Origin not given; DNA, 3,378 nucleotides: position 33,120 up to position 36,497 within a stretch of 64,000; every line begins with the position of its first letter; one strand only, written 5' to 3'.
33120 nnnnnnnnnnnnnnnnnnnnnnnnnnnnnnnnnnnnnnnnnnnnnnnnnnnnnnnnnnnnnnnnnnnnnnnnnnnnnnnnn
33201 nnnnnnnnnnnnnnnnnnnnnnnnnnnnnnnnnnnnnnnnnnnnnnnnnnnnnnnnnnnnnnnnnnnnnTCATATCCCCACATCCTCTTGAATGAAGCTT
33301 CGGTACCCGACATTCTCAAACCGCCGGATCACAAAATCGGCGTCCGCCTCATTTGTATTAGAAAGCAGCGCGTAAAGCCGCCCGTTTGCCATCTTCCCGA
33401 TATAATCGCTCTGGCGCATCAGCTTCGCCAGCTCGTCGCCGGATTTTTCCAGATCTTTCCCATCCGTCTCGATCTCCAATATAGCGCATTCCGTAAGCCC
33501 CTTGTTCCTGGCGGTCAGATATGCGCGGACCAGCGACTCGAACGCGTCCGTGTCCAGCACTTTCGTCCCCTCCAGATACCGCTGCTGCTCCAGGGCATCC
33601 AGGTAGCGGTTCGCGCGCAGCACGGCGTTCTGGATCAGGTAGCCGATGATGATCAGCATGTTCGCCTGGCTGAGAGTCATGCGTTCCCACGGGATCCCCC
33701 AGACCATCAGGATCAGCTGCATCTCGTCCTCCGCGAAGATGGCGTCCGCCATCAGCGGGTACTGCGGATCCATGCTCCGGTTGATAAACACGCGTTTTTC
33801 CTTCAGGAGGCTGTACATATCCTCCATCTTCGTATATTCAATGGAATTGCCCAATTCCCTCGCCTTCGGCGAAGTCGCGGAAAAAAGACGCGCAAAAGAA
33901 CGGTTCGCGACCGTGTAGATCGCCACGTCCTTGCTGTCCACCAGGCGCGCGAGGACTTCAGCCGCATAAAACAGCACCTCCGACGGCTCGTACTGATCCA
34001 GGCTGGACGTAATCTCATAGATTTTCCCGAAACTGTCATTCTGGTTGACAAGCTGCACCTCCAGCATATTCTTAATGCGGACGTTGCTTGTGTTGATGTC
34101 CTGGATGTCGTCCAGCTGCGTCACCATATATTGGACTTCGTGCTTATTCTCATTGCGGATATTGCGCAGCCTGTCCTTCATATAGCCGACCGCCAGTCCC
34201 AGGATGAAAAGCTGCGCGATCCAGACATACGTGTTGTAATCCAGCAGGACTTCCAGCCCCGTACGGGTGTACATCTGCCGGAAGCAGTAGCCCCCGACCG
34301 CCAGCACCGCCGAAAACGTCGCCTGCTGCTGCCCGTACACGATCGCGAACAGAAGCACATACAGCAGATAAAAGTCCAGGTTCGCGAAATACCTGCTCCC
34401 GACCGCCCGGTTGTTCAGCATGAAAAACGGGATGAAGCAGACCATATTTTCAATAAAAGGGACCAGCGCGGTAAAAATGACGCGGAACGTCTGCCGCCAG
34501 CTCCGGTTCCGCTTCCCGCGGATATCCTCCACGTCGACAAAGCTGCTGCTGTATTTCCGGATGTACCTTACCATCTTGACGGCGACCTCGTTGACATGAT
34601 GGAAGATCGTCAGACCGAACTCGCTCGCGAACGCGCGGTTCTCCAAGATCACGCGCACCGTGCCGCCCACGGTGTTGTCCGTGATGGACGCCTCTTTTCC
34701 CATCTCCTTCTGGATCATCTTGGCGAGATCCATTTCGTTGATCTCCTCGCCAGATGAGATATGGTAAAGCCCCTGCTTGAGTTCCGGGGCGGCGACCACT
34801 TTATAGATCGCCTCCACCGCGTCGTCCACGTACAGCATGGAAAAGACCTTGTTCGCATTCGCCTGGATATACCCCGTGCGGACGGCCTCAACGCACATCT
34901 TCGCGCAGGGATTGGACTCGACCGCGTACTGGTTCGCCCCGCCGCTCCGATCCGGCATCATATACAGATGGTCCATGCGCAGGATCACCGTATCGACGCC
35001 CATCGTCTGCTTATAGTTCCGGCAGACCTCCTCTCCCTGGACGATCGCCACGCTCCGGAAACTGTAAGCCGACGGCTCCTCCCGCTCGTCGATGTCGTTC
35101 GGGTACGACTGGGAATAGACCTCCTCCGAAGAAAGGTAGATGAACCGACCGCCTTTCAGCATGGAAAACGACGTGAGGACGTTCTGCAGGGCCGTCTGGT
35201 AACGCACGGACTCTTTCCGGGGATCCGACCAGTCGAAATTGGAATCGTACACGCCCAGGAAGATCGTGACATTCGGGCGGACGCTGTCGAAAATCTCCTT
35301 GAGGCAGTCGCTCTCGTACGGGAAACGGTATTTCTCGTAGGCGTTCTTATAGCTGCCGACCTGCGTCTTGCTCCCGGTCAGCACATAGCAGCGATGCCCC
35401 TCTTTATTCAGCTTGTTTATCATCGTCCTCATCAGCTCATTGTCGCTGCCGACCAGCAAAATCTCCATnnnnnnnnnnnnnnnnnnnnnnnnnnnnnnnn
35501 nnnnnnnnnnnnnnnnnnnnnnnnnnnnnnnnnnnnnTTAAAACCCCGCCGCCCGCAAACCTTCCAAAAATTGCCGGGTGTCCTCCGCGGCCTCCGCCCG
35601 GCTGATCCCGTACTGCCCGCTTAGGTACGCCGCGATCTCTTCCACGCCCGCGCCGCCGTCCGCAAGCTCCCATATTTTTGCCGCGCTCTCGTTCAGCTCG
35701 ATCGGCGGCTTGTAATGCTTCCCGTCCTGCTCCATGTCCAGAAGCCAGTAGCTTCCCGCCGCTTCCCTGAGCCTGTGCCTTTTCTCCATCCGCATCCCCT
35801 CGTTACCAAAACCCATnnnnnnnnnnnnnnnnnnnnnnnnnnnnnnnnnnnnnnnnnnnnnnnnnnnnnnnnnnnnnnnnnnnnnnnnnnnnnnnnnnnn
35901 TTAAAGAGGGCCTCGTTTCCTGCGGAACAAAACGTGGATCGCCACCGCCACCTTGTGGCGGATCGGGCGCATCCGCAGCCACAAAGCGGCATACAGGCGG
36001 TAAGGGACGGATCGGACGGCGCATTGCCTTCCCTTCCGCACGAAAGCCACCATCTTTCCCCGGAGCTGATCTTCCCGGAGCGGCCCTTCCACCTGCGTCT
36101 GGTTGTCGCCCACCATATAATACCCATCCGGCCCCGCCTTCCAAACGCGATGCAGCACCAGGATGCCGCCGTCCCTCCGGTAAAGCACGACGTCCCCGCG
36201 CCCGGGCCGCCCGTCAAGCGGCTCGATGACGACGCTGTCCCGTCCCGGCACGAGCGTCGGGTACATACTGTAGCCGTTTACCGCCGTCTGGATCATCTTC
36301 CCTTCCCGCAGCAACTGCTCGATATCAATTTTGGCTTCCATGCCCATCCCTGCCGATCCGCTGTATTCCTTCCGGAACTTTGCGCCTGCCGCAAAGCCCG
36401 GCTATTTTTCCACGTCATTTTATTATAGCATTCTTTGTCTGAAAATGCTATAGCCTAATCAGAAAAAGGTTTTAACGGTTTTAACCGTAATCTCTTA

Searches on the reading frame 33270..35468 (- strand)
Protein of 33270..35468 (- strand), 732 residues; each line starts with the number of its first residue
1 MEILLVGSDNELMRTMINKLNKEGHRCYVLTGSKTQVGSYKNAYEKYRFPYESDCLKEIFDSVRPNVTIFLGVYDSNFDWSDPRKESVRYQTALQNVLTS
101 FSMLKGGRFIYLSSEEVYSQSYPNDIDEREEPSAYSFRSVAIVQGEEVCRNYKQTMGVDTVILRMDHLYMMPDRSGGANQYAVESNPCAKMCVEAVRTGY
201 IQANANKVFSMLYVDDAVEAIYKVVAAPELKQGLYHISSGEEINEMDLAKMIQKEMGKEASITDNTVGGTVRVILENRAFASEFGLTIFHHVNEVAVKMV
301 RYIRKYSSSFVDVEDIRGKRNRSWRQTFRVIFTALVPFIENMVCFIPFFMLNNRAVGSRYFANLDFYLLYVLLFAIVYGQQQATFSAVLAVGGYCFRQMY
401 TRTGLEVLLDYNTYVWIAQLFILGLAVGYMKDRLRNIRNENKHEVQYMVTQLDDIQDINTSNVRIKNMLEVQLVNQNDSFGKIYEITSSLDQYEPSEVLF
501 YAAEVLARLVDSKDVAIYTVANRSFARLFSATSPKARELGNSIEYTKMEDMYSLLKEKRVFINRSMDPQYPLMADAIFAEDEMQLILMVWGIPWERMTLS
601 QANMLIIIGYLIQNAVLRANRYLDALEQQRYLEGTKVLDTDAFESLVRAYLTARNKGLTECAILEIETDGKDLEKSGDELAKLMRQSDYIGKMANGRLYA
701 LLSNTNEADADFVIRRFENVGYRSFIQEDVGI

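Call 6: search_protein_families(library=pfam, proteins=[window:33270-35468:-])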
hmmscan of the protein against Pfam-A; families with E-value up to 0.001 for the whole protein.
window:33270-35468:- (732 aa): 2 families
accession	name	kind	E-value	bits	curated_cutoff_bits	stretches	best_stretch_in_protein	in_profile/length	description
PF01370.27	Epimerase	-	2.5e-10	40.6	20.9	1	15-230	13-230/240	NAD dependent epimerase/dehydratase family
PF04321.23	RmlD_sub_bind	-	2.9e-10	40.1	27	1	1-260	1-235/287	RmlD substrate binding domain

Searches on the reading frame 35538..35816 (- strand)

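Call 6: search_protein_families(library=pfam, proteins=[window:35538-35816:-])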
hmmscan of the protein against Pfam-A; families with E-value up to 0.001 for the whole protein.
window:35538-35816:- (92 aa): 1 family
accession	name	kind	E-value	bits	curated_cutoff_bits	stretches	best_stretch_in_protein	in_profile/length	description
PF05402.18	PqqD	-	3.9e-15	56.4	23.4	1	39-92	13-66/67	Coenzyme PQQ synthesis protein D (PqqD)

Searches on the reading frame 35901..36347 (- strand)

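Call 6: search_protein_families(library=pfam, proteins=[window:35901-36347:-])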
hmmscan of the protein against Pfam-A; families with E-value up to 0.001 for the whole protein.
window:35901-36347:- (148 aa): 1 family
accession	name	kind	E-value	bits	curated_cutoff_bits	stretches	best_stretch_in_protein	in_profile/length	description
PF00717.28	Peptidase_S24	-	0.00037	20.6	23.3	1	14-92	31-105/116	Peptidase S24-like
